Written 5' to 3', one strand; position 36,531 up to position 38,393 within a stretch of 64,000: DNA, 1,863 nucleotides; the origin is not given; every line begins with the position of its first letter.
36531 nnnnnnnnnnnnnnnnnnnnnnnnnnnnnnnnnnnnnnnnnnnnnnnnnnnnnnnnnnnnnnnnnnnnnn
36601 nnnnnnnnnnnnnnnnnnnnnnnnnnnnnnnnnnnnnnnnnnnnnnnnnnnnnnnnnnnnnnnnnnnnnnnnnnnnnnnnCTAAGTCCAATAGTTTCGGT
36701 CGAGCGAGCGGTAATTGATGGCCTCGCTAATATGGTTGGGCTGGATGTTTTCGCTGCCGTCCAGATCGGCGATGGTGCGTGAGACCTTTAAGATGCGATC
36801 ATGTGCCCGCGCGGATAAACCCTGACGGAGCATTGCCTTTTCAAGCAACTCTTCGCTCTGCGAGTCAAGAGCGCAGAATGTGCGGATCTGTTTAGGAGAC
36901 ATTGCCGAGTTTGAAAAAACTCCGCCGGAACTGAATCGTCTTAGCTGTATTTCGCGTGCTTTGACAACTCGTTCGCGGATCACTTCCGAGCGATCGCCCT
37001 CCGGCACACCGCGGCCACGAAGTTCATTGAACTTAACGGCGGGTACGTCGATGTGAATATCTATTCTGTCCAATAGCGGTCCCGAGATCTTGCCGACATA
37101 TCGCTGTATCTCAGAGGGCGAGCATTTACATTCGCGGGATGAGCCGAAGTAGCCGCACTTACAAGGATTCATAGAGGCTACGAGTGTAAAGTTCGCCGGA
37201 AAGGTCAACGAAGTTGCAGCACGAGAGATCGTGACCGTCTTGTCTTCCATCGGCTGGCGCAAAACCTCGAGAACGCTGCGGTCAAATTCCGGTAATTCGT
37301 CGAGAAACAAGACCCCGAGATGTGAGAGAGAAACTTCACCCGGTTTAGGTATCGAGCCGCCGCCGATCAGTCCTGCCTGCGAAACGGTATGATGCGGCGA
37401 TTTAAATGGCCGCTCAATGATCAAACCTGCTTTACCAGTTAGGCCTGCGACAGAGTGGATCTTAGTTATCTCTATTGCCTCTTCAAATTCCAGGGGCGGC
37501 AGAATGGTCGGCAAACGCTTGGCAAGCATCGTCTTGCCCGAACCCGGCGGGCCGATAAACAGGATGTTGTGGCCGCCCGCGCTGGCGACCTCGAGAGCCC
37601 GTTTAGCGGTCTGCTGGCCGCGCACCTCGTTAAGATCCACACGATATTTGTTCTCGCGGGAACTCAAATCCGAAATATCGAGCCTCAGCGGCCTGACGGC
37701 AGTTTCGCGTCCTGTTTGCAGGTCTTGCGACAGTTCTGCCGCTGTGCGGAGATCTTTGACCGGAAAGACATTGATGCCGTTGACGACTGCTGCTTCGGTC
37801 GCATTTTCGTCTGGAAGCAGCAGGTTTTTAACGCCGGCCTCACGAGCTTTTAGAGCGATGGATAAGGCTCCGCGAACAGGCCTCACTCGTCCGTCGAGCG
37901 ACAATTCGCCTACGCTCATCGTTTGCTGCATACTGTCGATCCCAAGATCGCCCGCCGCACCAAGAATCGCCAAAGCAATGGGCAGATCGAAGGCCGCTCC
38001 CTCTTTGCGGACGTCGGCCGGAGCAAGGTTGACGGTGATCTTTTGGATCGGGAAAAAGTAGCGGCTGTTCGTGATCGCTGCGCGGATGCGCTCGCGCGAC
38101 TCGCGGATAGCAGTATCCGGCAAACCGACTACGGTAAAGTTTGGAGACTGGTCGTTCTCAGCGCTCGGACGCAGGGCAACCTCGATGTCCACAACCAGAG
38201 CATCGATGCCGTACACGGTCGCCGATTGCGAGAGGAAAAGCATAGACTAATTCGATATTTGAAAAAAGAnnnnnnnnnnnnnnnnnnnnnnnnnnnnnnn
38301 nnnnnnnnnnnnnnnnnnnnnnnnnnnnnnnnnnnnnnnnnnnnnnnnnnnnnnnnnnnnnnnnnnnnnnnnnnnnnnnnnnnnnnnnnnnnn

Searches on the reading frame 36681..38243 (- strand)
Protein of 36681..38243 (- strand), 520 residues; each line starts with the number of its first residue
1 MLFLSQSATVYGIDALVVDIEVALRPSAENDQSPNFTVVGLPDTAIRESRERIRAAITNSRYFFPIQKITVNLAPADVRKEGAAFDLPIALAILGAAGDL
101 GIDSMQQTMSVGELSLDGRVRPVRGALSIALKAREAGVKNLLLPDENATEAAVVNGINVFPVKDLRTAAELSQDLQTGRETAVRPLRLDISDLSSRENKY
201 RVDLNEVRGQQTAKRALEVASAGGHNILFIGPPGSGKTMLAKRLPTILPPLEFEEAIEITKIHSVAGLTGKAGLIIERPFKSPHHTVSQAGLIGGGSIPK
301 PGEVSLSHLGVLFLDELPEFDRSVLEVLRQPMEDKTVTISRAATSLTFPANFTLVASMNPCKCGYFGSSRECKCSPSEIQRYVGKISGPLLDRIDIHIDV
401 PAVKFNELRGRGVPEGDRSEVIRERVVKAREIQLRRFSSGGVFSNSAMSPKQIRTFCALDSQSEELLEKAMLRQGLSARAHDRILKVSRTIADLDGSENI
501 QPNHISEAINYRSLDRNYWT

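Call 12: search_protein_families(library=pfam, proteins=[window:36681-38243:-])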
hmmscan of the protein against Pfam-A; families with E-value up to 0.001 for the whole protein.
window:36681-38243:- (520 aa): 9 families
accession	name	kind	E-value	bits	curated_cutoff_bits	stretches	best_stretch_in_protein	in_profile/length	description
PF01078.27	Mg_chelatase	-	3e-96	321.2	20.3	1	203-407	1-206/207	Magnesium chelatase, subunit ChlI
PF13541.12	ChlI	-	3.9e-43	146.7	27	1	32-147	8-121/121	Subunit ChlI of Mg-chelatase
PF13335.12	Mg_chelatase_C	-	9.2e-34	116.3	26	1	417-512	2-94/94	Magnesium chelatase, subunit ChlI C-terminal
PF00493.29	MCM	-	1.1e-09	38.1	23.3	1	218-369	51-181/224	MCM P-loop domain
PF07728.20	AAA_5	-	4.3e-09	36.9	22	1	226-362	1-125/139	AAA domain (dynein-related subfamily)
PF05362.19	Lon_C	-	1.8e-06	28.1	21.1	1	58-151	85-176/205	Lon protease (S16) C-terminal proteolytic domain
PF05496.18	RuvB_N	-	7.2e-06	26.3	27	0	305-355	81-136/159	Holliday junction DNA helicase RuvB P-loop domain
PF00004.35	AAA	-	0.00066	20.6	21.2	0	227-247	1-21/131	ATPase family associated with various cellular activities (AAA)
PF07724.20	AAA_2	-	0.00072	20.1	27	0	226-339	5-106/166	AAA domain (Cdc48 subfamily)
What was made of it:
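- On YifB/ComM (intact gene 36681-38243): PF13541, PF01078 and PF13335 (call 12).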

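Call 17: find_related_loci(query=window:36681-38243:-, collection=genome_contigs, flank=10000)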
Query window:36681-38243:- (520 aa) in genome_contigs; peptide patterns used: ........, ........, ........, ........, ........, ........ (x = any residue, [..] = any of these).
600 stretches matched a pattern (row limit reached: there are more); 575 encode a relative of the query (tblastn E <= 1e-3); the best 80 are kept; 80 distinct loci.
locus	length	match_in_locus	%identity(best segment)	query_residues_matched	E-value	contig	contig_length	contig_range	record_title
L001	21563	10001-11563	85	1-520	0e+0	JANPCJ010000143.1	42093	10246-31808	MAG: Chloracidobacterium sp. isolate VAR_78_metabat_523 VAR_78_k141_3041561, whole genome shotgun sequence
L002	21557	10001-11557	85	1-519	0e+0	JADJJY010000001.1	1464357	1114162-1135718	MAG: Chloracidobacterium sp. isolate EsbE_18-Q3-R3-47_BAT3C.144 tig00000371-10-14621300, whole genome shotgun sequence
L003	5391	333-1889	83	1-520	0e+0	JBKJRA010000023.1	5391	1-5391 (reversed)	MAG: Pyrinomonadaceae bacterium isolate ant_bin.518 S1Ck117_5457445_flag_0_multi_7.9735_len_5391, whole genome shotgun s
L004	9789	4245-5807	83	1-520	0e+0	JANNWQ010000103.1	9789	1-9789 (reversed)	MAG: Acidobacteriota bacterium isolate VAR_34_metabat_330 VAR_34_k141_2614464, whole genome shotgun sequence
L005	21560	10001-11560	83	1-519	0e+0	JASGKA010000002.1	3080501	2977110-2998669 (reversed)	MAG: Pyrinomonadaceae bacterium isolate 5N531 JMF-2111-06-0005.ont.bin.531_1, whole genome shotgun sequence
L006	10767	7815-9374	83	1-520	0e+0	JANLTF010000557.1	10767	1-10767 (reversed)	MAG: Acidobacteriota bacterium isolate OTE_25_metabat_238 OTE_25_k141_2987238, whole genome shotgun sequence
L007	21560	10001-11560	82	1-519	0e+0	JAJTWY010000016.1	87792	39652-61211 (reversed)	MAG: Pyrinomonadaceae bacterium isolate DTUACD1 16-Genome16, whole genome shotgun sequence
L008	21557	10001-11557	81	1-520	0e+0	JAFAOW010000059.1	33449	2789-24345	MAG: Acidobacteriota bacterium isolate CP_BM_ER_22 BM_ER_k147_2825969, whole genome shotgun sequence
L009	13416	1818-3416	79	1-520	0e+0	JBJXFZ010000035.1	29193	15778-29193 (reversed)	MAG: Pyrinomonadaceae bacterium isolate F1F2.bin.386 k127_8296391, whole genome shotgun sequence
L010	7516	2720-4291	80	1-520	0e+0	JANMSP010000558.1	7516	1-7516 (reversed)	MAG: Pyrinomonadaceae bacterium isolate SOY_29_metabat_399 SOY_29_k141_1978297, whole genome shotgun sequence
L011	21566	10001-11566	79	1-520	0e+0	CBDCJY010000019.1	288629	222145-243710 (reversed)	MAG: Pyrinomonadaceae bacterium isolate 0bc9c3e4-857b-42b5-a55a-c237b0de220f genome assembly, contig: contig_19, whole g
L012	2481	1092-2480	82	1-461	0e+0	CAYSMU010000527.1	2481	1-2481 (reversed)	MAG TPA_asm: uncultured Chloracidobacterium sp. isolate SRP287453_co1_113 genome assembly, contig: NODE_88716_length_248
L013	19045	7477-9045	80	1-520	0e+0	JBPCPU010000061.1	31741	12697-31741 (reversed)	MAG: Pyrinomonadaceae bacterium isolate TH_ant_mag_190 S1Ck127_3057027_flag_0_multi_20.5342_len_31741, whole genome shot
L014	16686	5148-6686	65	1-519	0e+0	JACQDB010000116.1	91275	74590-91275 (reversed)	MAG: Acidobacteria bacterium isolate NC_groundwater_983_Pr1_S-0.65um_53_22 Montesol18_Sp65_coassembly_scaffold_1323248,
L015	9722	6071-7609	64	1-519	0e+0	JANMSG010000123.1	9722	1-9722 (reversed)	MAG: Acidobacteriota bacterium isolate SOY_29_metabat_494 SOY_29_k141_3979763, whole genome shotgun sequence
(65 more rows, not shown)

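Call 19: find_encoding_contigs(protein=window:36681-38243:-, flank=10000, max_places=10)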
Protein window:36681-38243:- (520 aa): 1 contig read that carries it; 1 place shown.
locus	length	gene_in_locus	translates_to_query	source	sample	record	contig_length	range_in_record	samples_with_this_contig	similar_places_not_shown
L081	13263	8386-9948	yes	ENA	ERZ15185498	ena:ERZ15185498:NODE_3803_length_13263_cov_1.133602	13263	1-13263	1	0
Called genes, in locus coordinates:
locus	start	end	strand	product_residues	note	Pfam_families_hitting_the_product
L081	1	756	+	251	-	?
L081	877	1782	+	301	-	PF05833:NFACT_N, PF05670:NFACT-R_1, PF18297:NFACT-R_2 (weak)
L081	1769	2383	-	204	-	PF08534:Redoxin, PF00255:GSHPx (faint), PF00578:AhpC-TSA, PF13905:Thioredoxin_8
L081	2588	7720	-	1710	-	PF14312:FG-GAP_2, PF05048:NosD (faint), PF14312:FG-GAP_2, PF00404:Dockerin_1 (faint), PF00963:Cohesin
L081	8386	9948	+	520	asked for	PF13541:ChlI, PF05362:Lon_C (weak), PF00493:MCM, PF01078:Mg_chelatase, PF05496:RuvB_N (faint), PF07728:AAA_5, PF13335:Mg_chelatase_C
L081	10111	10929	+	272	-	PF13444:Acetyltransf_5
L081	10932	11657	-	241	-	PF05742:TANGO2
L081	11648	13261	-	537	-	?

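Call 68: search_protein_families(library=ncbifam, proteins=[window:36681-38243:-], max_evalue=0.01)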
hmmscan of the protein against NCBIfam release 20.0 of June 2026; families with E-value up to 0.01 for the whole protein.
window:36681-38243:- (520 aa): 19 families
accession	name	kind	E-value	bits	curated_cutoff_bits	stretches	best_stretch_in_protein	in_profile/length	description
TIGR00368.1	TIGR00368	hypoth_equivalog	1.4e-183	611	362.4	1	7-512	3-499/499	YifB family Mg chelatase-like AAA ATPase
NF007365.0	PRK09862.1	equivalog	2.2e-132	442.2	530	1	10-516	11-496/506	YifB family Mg chelatase-like AAA ATPase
TIGR02902.1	spore_lonB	equivalog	7.2e-18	64.5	723.3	2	75-168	434-526/531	ATP-dependent protease LonB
TIGR02903.1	spore_lon_C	equivalog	1.9e-14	53.1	678.8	2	203-341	152-298/615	Lon family ATP-dependent protease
TIGR00764.1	lon_rel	equivalog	2.2e-13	49.7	516.6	2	205-262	18-75/608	ATP-dependent protease LonB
TIGR02442.1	Cob-chelat-sub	hypoth_equivalog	7.8e-08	31.2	779.45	1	295-360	114-179/641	putative cobaltochelatase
TIGR00763.1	lon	equivalog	5.6e-07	28.4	608.05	1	60-165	679-787/795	endopeptidase La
NF000868.0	PRK00080.1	equivalog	1.4e-06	27.4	282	0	305-340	99-134/330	Holliday junction branch migration DNA helicase RuvB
TIGR00416.1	sms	equivalog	3.9e-06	25.9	403.05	1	50-167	337-452/454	DNA repair protein RadA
TIGR02031.1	BchD-ChlD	equivalog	5.8e-06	25.3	499.55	1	231-361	23-144/608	magnesium chelatase ATPase subunit D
TIGR00635.1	ruvB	equivalog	1.1e-05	24.6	299.05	0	225-242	31-48/305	Holliday junction branch migration DNA helicase RuvB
NF038308.1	RNA_repair_RtcR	equivalog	5.4e-05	22.2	650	0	198-243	178-223/530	RNA repair transcriptional activator RtcR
NF003745.1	PRK05342.1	equivalog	0.00063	18.7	359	1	224-260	109-146/418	ATP-dependent Clp protease ATP-binding subunit ClpX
TIGR02030.1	BchI-ChlI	equivalog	0.00089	18.5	466.95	1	298-361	121-184/337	magnesium chelatase ATPase subunit I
TIGR03922.1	T7SS_EccA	equivalog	0.0011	17.7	466.65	1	213-250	302-338/557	type VII secretion AAA-ATPase EccA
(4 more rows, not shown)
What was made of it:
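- On YifB/ComM (intact gene 36681-38243): TIGR00368 at 611 bits against a cutoff of 362 (call 68).
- Checked: 36681-38243 is a full-length YifB/ComM (TIGR00368, 611 bits; calls 12, 68).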
